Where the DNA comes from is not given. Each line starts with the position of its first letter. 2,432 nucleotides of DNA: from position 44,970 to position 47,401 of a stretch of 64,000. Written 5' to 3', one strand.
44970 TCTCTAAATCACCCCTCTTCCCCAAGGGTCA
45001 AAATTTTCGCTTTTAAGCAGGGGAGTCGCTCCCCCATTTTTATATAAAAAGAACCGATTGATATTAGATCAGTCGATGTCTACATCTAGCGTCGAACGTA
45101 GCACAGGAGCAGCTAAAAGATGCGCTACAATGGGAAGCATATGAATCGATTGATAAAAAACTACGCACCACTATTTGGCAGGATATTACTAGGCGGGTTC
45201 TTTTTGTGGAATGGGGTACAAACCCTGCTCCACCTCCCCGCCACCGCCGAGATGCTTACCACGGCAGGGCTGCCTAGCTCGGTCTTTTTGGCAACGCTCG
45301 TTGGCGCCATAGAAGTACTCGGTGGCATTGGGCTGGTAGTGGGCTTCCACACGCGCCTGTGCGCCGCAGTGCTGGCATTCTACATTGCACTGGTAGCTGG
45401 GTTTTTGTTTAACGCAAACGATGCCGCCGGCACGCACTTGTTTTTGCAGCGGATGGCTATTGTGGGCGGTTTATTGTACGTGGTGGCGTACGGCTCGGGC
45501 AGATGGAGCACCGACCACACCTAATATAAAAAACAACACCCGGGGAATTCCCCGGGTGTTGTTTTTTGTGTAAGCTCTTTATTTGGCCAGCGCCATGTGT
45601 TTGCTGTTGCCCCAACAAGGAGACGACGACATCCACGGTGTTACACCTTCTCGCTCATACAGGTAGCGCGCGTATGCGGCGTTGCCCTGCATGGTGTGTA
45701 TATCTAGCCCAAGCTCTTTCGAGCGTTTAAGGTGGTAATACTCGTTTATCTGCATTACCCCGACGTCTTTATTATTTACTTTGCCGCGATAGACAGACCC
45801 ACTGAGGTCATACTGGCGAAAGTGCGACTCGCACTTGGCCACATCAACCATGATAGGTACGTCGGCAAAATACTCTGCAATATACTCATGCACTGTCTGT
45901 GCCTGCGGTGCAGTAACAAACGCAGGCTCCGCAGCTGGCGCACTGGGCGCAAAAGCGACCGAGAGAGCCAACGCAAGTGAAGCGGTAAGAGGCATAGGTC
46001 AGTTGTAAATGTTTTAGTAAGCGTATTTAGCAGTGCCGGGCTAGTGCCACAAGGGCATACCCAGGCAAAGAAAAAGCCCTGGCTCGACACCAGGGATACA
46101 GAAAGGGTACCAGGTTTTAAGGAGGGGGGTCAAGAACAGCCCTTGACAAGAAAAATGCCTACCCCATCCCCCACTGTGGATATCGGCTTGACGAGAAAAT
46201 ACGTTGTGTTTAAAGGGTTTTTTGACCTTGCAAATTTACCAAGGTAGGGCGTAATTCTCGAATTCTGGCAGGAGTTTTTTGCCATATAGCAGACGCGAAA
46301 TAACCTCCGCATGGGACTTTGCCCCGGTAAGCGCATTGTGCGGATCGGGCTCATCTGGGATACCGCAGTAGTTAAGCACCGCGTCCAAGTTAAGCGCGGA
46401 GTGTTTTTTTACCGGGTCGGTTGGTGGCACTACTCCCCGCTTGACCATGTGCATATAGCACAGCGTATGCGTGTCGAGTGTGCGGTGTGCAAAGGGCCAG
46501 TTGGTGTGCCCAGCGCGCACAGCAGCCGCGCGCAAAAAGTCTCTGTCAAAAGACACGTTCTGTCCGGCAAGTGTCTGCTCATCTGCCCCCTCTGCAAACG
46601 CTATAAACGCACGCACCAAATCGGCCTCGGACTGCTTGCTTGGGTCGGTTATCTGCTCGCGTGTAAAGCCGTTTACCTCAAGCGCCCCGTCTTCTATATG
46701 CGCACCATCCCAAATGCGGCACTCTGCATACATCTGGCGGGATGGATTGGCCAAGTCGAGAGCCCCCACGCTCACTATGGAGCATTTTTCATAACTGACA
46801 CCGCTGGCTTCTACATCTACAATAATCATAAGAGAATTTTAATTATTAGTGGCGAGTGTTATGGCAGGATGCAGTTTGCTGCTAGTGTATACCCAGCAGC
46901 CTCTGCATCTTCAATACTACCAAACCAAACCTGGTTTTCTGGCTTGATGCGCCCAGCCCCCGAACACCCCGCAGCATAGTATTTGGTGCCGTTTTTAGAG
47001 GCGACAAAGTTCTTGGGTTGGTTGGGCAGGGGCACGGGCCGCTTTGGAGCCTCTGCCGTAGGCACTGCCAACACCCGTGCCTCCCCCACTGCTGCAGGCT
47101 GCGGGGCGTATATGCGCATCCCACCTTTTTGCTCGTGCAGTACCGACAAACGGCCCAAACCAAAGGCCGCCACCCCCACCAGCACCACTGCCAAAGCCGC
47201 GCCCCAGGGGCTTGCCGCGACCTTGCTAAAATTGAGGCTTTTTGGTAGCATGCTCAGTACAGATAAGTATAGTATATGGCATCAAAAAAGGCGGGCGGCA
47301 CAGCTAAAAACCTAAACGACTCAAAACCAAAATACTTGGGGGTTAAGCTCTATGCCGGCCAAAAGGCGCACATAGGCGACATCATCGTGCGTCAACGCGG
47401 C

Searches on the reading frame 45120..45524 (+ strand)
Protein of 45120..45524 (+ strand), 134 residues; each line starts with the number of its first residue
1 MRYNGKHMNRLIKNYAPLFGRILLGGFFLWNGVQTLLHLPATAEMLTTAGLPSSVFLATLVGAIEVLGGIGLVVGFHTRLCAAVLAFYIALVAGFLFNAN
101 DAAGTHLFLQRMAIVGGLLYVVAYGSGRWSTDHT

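Call 8: search_protein_families(library=pfam, proteins=[window:45120-45524:+], max_evalue=1)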
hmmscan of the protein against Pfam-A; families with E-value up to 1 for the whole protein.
window:45120-45524:+ (134 aa): 8 families
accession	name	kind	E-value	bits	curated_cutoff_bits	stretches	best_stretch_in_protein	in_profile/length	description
PF07681.17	DoxX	-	5.6e-16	59.4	23.6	1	17-97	2-83/85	DoxX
PF02077.20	SURF4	-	2.1e-08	34.5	27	1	68-133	189-262/267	SURF4 family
PF07291.16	MauE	-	3.1e-05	24.7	27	1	14-97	2-88/128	Methylamine utilisation protein MauE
PF04173.18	DoxD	-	0.00017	22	22.7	1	35-132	43-141/167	TQO small subunit DoxD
PF13564.11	DoxX_2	-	0.00021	21.8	26.3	1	22-97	4-82/103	DoxX-like family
PF15111.12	TMEM101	-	0.016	15.2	27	1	17-125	9-121/252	TMEM101 protein family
PF13781.11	DoxX_3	-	0.056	14.4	25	1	27-91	3-71/102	DoxX-like family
PF19779.4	DUF6264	-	0.99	10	31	1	23-99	81-164/183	Family of unknown function (DUF6264)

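Call 12: find_encoding_contigs(protein=window:45120-45524:+, flank=6000, max_places=10)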
Protein window:45120-45524:+ (134 aa): 22 contigs read that carry it; 10 places shown.
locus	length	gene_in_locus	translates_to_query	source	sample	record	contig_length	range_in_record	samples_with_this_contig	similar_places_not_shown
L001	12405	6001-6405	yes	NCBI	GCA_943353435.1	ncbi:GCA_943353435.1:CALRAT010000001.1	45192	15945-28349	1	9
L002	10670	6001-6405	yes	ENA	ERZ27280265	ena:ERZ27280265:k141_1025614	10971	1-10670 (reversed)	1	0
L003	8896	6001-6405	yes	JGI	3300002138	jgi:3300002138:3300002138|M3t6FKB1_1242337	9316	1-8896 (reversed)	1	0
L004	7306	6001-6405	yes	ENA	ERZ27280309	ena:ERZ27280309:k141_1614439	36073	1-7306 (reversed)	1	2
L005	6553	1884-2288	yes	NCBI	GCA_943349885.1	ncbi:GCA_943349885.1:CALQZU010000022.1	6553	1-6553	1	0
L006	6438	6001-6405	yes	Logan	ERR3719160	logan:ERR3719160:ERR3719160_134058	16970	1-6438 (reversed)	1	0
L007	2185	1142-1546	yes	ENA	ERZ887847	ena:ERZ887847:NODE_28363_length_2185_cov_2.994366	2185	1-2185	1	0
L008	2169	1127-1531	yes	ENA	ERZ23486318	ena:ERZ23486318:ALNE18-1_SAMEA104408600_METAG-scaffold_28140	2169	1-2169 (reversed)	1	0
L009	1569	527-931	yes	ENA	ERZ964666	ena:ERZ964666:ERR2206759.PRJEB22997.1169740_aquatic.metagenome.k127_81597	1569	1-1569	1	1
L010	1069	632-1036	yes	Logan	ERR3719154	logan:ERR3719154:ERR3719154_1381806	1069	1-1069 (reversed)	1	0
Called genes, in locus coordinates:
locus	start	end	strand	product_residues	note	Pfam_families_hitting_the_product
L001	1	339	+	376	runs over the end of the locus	PF03033:Glyco_transf_28, PF04101:Glyco_tran_28_C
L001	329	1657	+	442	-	PF00749:tRNA-synt_1c, PF19269:Anticodon_2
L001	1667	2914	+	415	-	PF24161:CCDC39 (faint), PF01551:Peptidase_M23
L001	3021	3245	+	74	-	PF04070:DUF378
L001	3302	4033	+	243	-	PF00005:ABC_tran, PF13304:AAA_21 (faint)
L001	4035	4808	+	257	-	PF01061:ABC2_membrane, PF12698:ABC2_membrane_3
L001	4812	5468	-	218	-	-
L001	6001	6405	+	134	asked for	PF07681:DoxX, PF02077:SURF4 (weak)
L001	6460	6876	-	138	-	-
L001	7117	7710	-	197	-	PF00929:RNase_T (faint), PF16473:Rv2179c-like (weak)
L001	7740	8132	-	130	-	-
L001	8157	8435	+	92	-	PF01016:Ribosomal_L27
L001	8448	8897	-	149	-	PF01281:Ribosomal_L9_N, PF03948:Ribosomal_L9_C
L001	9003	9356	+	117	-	-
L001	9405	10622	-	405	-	PF00595:PDZ, PF13180:PDZ_2 (faint), PF17820:PDZ_6, PF03572:Peptidase_S41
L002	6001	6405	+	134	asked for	PF07681:DoxX, PF02077:SURF4 (weak)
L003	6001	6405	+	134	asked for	PF07681:DoxX, PF02077:SURF4 (weak)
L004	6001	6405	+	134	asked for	PF07681:DoxX, PF02077:SURF4 (weak)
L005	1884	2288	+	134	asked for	PF07681:DoxX, PF02077:SURF4 (weak)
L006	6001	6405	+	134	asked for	PF07681:DoxX, PF02077:SURF4 (weak)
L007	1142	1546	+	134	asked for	PF07681:DoxX, PF02077:SURF4 (weak)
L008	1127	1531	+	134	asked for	PF07681:DoxX, PF02077:SURF4 (weak)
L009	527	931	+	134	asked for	PF07681:DoxX, PF02077:SURF4 (weak)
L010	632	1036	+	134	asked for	PF07681:DoxX, PF02077:SURF4 (weak)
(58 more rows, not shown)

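Call 56: search_protein_families(library=ncbifam, proteins=[window:45141-45524:+], max_evalue=0.1)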
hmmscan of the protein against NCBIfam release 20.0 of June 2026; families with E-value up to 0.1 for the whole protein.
window:45141-45524:+ (127 aa): 2 families
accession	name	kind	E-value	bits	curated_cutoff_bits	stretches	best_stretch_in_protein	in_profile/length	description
NF050144.1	matur_HvfX_fam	equivalog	9.1e-07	29.2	80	1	9-87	3-84/165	HvfX family Cu-binding RiPP maturation protein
NF005247.0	PRK06758.1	equivalog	0.099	12.8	233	0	63-112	31-76/128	hypothetical protein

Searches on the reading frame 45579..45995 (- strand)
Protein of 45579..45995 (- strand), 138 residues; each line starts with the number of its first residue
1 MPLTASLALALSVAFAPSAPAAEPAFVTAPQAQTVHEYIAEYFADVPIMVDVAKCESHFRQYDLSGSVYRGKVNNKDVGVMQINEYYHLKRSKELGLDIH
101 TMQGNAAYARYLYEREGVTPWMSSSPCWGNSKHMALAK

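Call 8: search_protein_families(library=pfam, proteins=[window:45579-45995:-], max_evalue=1)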
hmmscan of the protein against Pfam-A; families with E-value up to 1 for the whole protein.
window:45579-45995:- (138 aa): 3 families
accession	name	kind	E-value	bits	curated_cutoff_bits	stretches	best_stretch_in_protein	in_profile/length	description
PF18896.5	SLT_3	-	0.0034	18.2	27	1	45-121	13-87/89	Lysozyme like domain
PF01464.25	SLT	-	0.031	14.3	21.3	1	40-86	8-46/117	Transglycosylase SLT domain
PF11637.13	UvsW-1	-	0.28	11.8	25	1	79-102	9-31/56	UvsW.1 domain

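Call 56: search_protein_families(library=ncbifam, proteins=[window:45579-45995:-], max_evalue=0.1)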
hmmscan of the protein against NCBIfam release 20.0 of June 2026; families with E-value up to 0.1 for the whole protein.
window:45579-45995:- (138 aa): 1 family
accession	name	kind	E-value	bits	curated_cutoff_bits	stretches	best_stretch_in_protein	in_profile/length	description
NF011856.0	PRK15328.1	equivalog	0.0065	16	208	1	45-100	32-82/160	type III secretion system invasion protein IagB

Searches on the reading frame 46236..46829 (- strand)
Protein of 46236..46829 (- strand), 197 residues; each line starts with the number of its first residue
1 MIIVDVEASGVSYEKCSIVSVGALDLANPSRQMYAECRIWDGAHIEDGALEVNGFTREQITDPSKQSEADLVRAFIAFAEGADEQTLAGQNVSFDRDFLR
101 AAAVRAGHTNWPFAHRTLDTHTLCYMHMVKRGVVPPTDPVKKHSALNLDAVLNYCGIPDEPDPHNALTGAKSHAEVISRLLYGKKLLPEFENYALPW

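Call 56: search_protein_families(library=ncbifam, proteins=[window:46236-46829:-], max_evalue=0.1)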
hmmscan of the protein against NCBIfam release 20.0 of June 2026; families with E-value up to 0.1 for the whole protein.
window:46236-46829:- (197 aa): 21 families
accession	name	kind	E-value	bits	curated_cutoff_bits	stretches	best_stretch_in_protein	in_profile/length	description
NF005905.0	PRK07883.1-3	equivalog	2e-10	39.9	508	1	2-181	27-188/581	DEDD exonuclease domain-containing protein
NF005836.0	PRK07740.1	equivalog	1.4e-09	37.8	261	1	1-178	61-220/244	hypothetical protein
NF005906.0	PRK07883.1-4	equivalog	3.8e-08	32.1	495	1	2-181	9-168/563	DEDD exonuclease domain-containing protein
NF005907.0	PRK07883.1-5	equivalog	8e-08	31.1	454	1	2-180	31-191/584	DEDD exonuclease domain-containing protein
TIGR01298.1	RNaseT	equivalog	1.7e-07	31.2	246.2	1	2-127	11-149/200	ribonuclease T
NF004316.1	PRK05711.1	equivalog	6.7e-07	29.2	196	1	2-181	4-170/234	DNA polymerase III subunit epsilon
TIGR01406.1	dnaQ_proteo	equivalog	1.6e-06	27.9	222.7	1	2-122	3-122/231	DNA polymerase III subunit epsilon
NF006601.0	PRK09145.1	equivalog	7.1e-06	25.6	189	1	2-181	32-198/207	3'-5' exonuclease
NF004719.0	PRK06063.1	equivalog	7.5e-06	25.1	389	1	3-181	20-177/331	DEDDh family exonuclease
NF001688.0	PRK00448.1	equivalog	2.2e-05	22.2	873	1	2-127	426-544/1445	PolC-type DNA polymerase III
TIGR01405.1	polC_Gram_pos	equivalog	0.00031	18.6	1043.45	1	2-123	192-306/1211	DNA polymerase III subunit alpha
NF005903.0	PRK07883.1-1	equivalog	0.001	17.6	1038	1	73-178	118-207/642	DEDD exonuclease domain-containing protein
NF004963.0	PRK06309.1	equivalog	0.0011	18.6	245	1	2-120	5-115/232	DNA polymerase III subunit epsilon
TIGR00573.1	dnaq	subfamily_domain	0.0042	16.6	71.5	1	3-103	11-106/217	exonuclease, DNA polymerase III, epsilon subunit family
NF006316.0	PRK08517.1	equivalog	0.0049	16.2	247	1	2-110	73-175/270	3'-5' exonuclease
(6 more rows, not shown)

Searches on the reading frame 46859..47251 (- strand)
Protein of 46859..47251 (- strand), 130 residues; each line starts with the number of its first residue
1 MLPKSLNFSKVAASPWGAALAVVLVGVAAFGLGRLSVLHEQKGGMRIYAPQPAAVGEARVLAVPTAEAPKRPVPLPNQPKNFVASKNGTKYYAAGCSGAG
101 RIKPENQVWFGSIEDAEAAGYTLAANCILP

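Call 56: search_protein_families(library=ncbifam, proteins=[window:46859-47251:-], max_evalue=0.1)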
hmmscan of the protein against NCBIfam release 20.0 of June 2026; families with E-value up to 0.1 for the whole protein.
window:46859-47251:- (130 aa): 4 families
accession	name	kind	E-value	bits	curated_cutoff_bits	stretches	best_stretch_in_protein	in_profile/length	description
NF051437.1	sunset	domain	9.6e-05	22.3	27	1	101-123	20-40/42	sunset domain-containing protein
NF051450.1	50S_L20_sunset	exception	0.0051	17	375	1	66-124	152-210/219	50S ribosomal protein L20, sunset domain variant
NF051448.1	50S_L17_sunset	exception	0.01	15.5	280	1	85-124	191-228/229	50S ribosomal protein L17, sunset domain variant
NF051449.1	50S_L4_sunset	exception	0.046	13.4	385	1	65-122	228-285/285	50S ribosomal protein L4, sunset domain variant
